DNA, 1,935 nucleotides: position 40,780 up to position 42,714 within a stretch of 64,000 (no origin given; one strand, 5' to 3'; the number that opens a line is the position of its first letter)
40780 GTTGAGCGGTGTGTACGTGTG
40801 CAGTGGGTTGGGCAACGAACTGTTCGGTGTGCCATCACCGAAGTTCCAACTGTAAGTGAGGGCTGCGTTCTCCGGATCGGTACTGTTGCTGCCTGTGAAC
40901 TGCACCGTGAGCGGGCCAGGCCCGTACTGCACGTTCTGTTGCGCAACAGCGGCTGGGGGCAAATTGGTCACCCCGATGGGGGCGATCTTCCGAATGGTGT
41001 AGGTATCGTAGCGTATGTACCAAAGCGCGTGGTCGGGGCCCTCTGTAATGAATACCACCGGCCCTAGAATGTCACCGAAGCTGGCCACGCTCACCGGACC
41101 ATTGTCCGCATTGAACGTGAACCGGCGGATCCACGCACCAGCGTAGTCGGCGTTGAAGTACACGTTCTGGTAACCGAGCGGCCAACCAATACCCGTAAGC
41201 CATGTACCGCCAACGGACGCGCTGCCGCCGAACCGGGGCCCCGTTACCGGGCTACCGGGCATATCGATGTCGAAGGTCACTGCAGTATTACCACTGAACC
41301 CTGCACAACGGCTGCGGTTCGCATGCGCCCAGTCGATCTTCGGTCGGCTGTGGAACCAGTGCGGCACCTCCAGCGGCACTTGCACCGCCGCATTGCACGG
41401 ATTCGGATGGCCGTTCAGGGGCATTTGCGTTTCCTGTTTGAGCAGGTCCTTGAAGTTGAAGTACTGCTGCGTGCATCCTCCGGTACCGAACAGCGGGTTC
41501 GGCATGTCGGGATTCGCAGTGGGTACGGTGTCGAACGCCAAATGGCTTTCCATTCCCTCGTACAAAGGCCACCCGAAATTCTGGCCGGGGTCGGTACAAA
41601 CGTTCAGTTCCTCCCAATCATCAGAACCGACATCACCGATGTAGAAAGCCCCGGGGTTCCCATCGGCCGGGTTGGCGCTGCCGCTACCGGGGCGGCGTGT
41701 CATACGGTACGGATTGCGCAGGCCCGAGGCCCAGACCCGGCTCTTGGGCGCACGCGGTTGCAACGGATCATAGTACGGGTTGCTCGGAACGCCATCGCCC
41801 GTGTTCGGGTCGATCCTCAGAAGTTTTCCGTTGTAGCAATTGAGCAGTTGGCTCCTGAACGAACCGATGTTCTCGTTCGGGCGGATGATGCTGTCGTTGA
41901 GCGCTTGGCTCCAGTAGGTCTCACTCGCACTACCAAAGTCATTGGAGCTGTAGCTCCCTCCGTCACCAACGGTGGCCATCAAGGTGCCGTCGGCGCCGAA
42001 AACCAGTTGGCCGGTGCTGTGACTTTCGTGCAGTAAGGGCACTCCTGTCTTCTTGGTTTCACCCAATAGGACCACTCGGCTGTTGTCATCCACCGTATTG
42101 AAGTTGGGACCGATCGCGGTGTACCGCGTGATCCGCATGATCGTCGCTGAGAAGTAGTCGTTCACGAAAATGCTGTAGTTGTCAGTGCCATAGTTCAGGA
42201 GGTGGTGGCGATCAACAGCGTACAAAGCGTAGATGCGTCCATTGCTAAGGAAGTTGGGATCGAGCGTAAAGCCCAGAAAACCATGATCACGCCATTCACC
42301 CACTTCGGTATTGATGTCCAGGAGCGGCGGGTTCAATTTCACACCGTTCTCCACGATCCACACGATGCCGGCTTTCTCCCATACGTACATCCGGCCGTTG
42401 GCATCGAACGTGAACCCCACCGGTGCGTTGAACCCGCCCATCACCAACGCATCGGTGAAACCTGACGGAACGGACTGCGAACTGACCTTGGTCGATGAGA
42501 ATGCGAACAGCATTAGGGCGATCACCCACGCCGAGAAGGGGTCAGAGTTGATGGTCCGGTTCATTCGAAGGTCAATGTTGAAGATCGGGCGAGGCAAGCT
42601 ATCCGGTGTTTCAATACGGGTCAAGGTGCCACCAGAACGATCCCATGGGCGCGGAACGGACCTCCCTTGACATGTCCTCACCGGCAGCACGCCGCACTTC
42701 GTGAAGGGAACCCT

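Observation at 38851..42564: Unusual architecture: GSDH-like beta-propeller + PKD repeats + PA14 + an unassigned ~200-aa C-terminal module ending in tandem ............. repeats, with no T9SS CTD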

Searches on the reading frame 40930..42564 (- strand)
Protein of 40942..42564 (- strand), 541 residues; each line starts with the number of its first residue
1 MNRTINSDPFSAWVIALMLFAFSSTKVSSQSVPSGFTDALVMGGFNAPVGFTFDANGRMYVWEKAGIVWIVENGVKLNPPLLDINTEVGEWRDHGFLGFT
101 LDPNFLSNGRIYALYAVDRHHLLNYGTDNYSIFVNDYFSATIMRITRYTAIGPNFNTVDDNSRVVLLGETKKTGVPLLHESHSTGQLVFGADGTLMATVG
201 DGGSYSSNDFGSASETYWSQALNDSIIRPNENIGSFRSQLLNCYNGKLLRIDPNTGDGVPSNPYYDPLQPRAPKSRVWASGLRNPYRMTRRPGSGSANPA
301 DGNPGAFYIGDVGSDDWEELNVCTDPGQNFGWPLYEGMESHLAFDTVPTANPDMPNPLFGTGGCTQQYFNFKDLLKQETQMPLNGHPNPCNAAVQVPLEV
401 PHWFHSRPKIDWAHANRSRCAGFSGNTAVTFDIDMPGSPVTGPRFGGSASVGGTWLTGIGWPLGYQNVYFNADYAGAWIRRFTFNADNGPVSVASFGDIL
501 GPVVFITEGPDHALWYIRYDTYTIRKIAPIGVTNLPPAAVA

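Call 12: search_solved_structures(query=window:40942-42564:-, max_evalue=0.01, show_alignments=2)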
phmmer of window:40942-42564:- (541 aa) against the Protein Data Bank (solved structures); distinct sequences matched with E-value up to 0.01: 6.
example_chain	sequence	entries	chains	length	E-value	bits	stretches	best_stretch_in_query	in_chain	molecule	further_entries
3ho3_A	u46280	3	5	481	2.4e-09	39.5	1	38-202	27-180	Hedgehog-interacting protein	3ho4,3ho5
2wfx_B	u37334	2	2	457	3.2e-09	39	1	41-202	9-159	HEDGEHOG-INTERACTING PROTEIN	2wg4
2wft_A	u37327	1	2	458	3.3e-09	39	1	41-202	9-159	HEDGEHOG-INTERACTING PROTEIN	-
7pgm_A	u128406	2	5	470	3.4e-09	39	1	41-202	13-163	Hedgehog-interacting protein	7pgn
2wg3_C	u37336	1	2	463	3.4e-09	39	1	41-202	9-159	HEDGEHOG-INTERACTING PROTEIN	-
2ism_A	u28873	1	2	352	2.5e-06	29.5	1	240-337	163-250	Putative oxidoreductase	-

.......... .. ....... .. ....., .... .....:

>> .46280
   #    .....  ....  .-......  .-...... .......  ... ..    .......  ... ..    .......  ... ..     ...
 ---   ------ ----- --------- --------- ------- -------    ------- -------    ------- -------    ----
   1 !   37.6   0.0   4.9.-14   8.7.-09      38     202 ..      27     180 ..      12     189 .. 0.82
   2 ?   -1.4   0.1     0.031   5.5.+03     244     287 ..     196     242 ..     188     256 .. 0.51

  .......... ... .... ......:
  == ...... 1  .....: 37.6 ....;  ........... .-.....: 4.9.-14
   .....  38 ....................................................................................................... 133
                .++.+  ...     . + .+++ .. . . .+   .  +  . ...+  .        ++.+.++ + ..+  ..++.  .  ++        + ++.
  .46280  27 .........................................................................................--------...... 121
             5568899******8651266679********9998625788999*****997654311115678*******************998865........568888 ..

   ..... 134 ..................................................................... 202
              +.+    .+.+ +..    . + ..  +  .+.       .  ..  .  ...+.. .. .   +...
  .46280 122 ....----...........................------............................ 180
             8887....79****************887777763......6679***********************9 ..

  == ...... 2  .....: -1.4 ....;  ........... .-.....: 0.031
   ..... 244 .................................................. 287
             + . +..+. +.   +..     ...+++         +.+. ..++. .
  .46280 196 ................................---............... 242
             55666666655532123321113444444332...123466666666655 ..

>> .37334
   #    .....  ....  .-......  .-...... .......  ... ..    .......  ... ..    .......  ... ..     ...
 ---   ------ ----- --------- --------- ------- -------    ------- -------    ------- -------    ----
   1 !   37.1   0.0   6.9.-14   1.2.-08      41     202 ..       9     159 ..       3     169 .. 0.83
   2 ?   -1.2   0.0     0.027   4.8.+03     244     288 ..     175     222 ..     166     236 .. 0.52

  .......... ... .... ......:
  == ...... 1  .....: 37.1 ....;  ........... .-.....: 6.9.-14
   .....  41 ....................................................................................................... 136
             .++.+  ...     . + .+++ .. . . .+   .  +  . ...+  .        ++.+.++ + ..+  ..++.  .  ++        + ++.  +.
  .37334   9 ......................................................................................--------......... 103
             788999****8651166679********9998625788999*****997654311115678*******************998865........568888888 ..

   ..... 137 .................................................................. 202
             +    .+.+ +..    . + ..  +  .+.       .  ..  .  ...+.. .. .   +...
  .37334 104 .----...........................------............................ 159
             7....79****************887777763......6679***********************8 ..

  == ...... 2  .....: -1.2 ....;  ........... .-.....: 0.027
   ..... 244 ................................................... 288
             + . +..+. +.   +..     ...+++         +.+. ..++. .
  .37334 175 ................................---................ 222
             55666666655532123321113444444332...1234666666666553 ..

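Call 41: search_solved_structures(query=A3, max_evalue=0.001, show_alignments=5)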
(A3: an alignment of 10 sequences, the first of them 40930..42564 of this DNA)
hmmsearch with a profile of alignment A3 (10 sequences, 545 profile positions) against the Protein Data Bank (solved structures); distinct sequences matched with E-value up to 0.001: 10.
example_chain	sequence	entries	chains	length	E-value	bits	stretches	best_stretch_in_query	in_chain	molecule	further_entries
3ho3_A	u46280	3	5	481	4e-12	48.8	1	36-202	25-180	Hedgehog-interacting protein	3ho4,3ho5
2wfx_B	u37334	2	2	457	5.3e-12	48.4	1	40-202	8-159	HEDGEHOG-INTERACTING PROTEIN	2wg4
2wft_A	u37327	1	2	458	5.3e-12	48.4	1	40-202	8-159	HEDGEHOG-INTERACTING PROTEIN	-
7pgm_A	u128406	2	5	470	5.5e-12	48.3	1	39-202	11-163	Hedgehog-interacting protein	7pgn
2wg3_C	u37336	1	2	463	5.6e-12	48.3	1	40-202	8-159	HEDGEHOG-INTERACTING PROTEIN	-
2ism_A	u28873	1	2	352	9.3e-10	41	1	238-344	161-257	Putative oxidoreductase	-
8re0_A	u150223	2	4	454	1.5e-05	27.1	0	30-113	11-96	Quinoprotein glucose dehydrogenase B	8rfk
1c9u_A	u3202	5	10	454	1.5e-05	27.1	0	30-113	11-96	SOLUBLE QUINOPROTEIN GLUCOSE DEHYDROGENASE | PROTEIN (SOLUBLE QUINOPROTEIN GLUCOSE DEHYDROGENASE) | Quinoprotein glucose dehydrogenase B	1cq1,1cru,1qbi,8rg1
5min_A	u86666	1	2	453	1.6e-05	27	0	30-113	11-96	Quinoprotein glucose dehydrogenase B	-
3a9g_A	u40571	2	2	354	3.9e-05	25.7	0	238-344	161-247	Putative uncharacterized protein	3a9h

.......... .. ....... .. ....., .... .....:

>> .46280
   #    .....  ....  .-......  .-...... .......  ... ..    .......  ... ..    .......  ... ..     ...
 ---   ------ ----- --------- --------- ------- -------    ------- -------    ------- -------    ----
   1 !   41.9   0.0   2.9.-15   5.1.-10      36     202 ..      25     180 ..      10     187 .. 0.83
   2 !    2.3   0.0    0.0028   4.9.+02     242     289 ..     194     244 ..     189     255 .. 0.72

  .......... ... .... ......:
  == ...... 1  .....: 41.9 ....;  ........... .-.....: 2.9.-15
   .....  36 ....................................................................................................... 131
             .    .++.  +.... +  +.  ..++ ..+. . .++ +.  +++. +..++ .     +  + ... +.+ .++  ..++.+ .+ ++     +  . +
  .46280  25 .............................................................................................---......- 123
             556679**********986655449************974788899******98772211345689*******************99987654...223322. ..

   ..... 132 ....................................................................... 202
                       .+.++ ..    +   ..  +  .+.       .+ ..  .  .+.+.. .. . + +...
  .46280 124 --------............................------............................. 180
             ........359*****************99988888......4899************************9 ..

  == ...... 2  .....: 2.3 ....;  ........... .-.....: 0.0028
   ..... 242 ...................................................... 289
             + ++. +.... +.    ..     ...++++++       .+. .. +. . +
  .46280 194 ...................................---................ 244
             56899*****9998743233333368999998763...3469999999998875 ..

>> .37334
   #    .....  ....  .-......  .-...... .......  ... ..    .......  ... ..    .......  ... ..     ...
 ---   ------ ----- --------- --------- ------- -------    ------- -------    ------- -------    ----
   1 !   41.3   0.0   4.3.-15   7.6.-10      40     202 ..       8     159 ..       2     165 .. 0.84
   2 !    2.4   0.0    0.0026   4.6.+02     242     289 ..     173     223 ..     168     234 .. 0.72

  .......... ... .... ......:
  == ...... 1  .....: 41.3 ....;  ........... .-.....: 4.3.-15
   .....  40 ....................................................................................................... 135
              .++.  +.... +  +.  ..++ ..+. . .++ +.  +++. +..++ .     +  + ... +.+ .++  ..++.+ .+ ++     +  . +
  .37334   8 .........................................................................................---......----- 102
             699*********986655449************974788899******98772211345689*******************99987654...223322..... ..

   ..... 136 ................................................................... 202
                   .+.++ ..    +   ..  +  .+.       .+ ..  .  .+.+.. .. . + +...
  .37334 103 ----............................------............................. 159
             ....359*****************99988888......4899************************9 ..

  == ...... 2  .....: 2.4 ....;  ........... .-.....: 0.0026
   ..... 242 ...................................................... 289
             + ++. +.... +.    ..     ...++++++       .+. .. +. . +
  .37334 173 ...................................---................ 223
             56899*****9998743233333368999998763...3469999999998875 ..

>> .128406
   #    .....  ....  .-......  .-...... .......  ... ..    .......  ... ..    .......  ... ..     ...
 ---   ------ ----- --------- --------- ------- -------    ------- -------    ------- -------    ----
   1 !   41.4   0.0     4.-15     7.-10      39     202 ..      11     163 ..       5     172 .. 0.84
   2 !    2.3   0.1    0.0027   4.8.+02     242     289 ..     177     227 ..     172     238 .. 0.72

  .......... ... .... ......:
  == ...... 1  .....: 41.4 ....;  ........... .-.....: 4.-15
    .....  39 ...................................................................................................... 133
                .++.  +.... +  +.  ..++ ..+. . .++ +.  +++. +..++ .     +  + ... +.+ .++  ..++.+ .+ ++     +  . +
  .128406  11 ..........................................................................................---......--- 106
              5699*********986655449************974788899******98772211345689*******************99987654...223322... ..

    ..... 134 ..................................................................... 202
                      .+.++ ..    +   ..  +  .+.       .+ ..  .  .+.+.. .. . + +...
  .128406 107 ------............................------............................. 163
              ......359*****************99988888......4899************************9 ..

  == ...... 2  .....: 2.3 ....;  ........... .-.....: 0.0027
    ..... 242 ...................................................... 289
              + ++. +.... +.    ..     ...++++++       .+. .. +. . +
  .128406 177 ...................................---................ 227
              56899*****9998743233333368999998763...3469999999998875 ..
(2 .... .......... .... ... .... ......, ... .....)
